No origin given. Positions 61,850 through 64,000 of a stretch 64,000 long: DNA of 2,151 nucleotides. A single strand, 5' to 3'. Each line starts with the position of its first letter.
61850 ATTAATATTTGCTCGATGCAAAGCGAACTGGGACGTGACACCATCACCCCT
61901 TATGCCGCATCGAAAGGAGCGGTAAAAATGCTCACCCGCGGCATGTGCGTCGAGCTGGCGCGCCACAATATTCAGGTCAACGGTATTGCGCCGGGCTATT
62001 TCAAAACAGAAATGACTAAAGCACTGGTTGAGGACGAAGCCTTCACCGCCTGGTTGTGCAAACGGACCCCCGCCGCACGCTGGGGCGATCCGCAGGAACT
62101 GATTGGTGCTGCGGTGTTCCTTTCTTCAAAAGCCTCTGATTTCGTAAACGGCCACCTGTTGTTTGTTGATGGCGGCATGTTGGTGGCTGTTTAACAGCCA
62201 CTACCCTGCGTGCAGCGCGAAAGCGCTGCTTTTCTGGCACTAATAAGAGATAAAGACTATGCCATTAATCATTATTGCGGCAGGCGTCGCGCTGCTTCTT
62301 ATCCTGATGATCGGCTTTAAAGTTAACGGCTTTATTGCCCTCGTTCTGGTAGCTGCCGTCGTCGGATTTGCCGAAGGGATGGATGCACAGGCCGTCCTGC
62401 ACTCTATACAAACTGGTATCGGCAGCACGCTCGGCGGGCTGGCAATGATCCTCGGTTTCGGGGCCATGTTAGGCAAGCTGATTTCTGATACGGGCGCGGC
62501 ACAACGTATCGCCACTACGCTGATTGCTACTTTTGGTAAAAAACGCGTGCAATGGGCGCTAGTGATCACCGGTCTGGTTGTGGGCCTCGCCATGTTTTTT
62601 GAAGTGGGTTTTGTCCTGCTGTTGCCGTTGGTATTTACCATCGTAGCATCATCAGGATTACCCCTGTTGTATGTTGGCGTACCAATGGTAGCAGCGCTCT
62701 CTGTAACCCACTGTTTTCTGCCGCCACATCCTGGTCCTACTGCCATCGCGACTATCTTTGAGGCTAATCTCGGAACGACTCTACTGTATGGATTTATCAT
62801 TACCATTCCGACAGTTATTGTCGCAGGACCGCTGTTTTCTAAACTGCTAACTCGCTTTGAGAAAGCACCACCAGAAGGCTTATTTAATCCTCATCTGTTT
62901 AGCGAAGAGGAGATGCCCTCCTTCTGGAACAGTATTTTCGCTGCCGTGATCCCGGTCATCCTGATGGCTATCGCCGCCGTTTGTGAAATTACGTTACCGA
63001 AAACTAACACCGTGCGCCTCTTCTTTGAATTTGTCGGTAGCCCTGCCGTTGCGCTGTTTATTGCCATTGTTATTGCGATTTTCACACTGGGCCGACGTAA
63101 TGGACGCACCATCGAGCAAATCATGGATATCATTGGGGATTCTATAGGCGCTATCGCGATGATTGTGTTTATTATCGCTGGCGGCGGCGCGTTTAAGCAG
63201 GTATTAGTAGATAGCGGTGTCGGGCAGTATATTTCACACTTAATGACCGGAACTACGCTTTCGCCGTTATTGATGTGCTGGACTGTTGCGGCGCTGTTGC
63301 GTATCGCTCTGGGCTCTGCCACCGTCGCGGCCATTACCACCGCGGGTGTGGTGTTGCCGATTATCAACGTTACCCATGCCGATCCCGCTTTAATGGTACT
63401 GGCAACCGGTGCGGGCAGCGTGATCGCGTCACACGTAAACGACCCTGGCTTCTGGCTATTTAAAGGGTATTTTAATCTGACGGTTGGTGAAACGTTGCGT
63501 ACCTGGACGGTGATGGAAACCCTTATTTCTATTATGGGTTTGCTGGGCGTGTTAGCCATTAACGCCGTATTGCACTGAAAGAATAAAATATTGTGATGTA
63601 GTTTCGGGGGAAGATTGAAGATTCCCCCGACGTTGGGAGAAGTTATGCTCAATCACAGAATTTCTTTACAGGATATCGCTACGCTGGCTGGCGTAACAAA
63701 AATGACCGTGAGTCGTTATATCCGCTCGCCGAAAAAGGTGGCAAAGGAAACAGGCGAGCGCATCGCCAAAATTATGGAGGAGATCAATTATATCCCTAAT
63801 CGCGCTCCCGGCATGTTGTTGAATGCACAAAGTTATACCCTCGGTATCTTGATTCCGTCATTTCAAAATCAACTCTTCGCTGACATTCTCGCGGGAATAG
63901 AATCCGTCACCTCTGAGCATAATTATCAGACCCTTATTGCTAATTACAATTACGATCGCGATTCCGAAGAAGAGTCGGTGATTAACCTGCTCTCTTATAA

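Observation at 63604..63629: Perfect 8-bp-stem hairpin between idnT and idnR without a U-tract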

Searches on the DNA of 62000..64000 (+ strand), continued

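Call 31: search_with_rna_model(model_id=R1, sources=[window, L005, L006, L007, L008, L009, L010, L011, L012, L013, L014, L015, L016, L020, L021, L022, L023, L024, L028, L029, L030, L031], make_alignment=true, max_evalue=0.005, show_alignments=0)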
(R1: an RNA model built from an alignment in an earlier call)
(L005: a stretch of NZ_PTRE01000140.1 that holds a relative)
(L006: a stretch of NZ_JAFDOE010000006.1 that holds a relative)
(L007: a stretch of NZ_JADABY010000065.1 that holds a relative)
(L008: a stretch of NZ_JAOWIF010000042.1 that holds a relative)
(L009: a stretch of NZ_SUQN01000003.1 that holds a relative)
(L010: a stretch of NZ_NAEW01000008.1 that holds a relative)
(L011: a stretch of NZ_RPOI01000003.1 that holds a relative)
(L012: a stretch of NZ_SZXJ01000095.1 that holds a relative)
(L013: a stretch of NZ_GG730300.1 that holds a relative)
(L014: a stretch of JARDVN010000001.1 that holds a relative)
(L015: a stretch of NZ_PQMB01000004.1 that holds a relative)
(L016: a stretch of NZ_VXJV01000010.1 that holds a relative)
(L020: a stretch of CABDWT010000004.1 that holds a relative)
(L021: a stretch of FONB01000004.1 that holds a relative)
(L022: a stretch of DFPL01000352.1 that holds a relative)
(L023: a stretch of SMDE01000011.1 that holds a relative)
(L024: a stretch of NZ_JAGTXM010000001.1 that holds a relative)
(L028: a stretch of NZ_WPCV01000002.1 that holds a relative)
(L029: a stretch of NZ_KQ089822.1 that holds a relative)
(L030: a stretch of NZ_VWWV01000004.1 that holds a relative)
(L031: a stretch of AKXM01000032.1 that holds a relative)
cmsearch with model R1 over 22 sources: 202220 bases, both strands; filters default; matches with E-value up to 0.005: 22.
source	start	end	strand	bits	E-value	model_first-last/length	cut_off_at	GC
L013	784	848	+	74.3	1.3e-16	1-65/65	no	0.63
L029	2942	3006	+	70.4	1.3e-15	1-65/65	no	0.52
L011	76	140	+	70.4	1.4e-15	1-65/65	no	0.62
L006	2942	3006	+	70.4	1.4e-15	1-65/65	no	0.6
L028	2942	3006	+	70.4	1.4e-15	1-65/65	no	0.6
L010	2942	3006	+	70.4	1.4e-15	1-65/65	no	0.58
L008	2943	3006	+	65.4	2.8e-14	1-65/65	no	0.56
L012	2943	3006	+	65.4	2.8e-14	1-65/65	no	0.56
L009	2943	3006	+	64.4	5e-14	1-65/65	no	0.61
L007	2943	3006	+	64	6.3e-14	1-65/65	no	0.58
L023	2940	3006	+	58.8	1.5e-12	1-65/65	no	0.58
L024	2940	3006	+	57.7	2.9e-12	1-65/65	no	0.63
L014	2939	3006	+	57.5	3.2e-12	1-65/65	no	0.65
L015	2943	3006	+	53.2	4.2e-11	1-65/65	no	0.53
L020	2941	3006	+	52.1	8e-11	1-65/65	no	0.61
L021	2941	3006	+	49.3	4.3e-10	1-65/65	no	0.56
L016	2946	3006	+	43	1.9e-08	1-65/65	no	0.61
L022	2941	3006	+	41.1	5.8e-08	1-65/65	no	0.52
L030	2944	3006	+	39.2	1.9e-07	1-65/65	no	0.67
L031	2945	3006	+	35.6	1.7e-06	1-65/65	no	0.71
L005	2944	3006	+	25.6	0.00066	1-65/65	no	0.48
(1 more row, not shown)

Alignment A5: 22 matches aligned to the model, 68 columns, each read 5' to 3' on its own strand. Consensus structure (alignment columns), stored with it:
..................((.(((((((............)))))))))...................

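Call 42: search_dna_similar(query=window:63600-63634:+, collection=ecoli_genomes, mode=distant, max_evalue=10, max_rows=12, rows=spread)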
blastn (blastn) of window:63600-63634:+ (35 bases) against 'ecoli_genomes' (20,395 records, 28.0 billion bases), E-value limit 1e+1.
Records with a match: 2053; places in all: 2053; records where one place covers at least 80% of the query: 2053.
Genomes with a match: 2053 of 5426; with a place that covers at least 80% of the query: 2053. Places per genome that has any: lowest 1, median 1, highest 1. On chromosomes: 2053 places; on plasmids: 0.
Best place of each record, by identity: >=99% 2037; 95-99% 15; 90-95% 1.
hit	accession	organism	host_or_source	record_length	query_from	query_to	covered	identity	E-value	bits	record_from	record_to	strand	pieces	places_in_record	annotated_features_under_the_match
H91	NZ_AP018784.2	Escherichia coli strain SK1144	-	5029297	1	35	100%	100.0%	7e-9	64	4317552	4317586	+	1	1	none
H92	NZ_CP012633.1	Escherichia coli strain SF-166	Homo sapiens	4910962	1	35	100%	100.0%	7e-9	64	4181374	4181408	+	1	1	none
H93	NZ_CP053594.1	Escherichia coli strain T7Express_Crystal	not applicable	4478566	1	35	100%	100.0%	7e-9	64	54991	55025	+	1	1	none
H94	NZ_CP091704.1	Escherichia coli strain KGu016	river water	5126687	1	35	100%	100.0%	7e-9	64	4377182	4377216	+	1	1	none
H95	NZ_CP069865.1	Escherichia coli strain FDAARGOS_1282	Homo sapiens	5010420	1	35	100%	100.0%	7e-9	64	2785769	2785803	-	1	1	none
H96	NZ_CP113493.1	Escherichia coli strain GTEN_97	Homo sapiens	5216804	1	35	100%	100.0%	7e-9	64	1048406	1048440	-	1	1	none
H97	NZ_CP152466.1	Escherichia coli strain Sel(eng_pnp-mut)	not applicable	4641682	1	35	100%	100.0%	7e-9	64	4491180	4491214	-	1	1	none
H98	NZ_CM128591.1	Escherichia coli strain 200112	Homo sapiens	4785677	1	35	100%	100.0%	7e-9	64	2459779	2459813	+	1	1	none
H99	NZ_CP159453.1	Escherichia coli strain S1bESBLb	Cygnus olor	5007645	1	35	100%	100.0%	7e-9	64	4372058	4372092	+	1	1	none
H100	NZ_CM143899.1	Escherichia coli strain E22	Homo sapiens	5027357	1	35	100%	100.0%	7e-9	64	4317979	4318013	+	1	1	none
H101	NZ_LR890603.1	Escherichia coli strain MSB1_8G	Homo sapiens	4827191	1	35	100%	100.0%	7e-9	64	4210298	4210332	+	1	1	none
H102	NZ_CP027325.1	Escherichia coli strain 2013C-4830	Homo sapiens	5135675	1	35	100%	94.3%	5e-4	48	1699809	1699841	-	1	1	none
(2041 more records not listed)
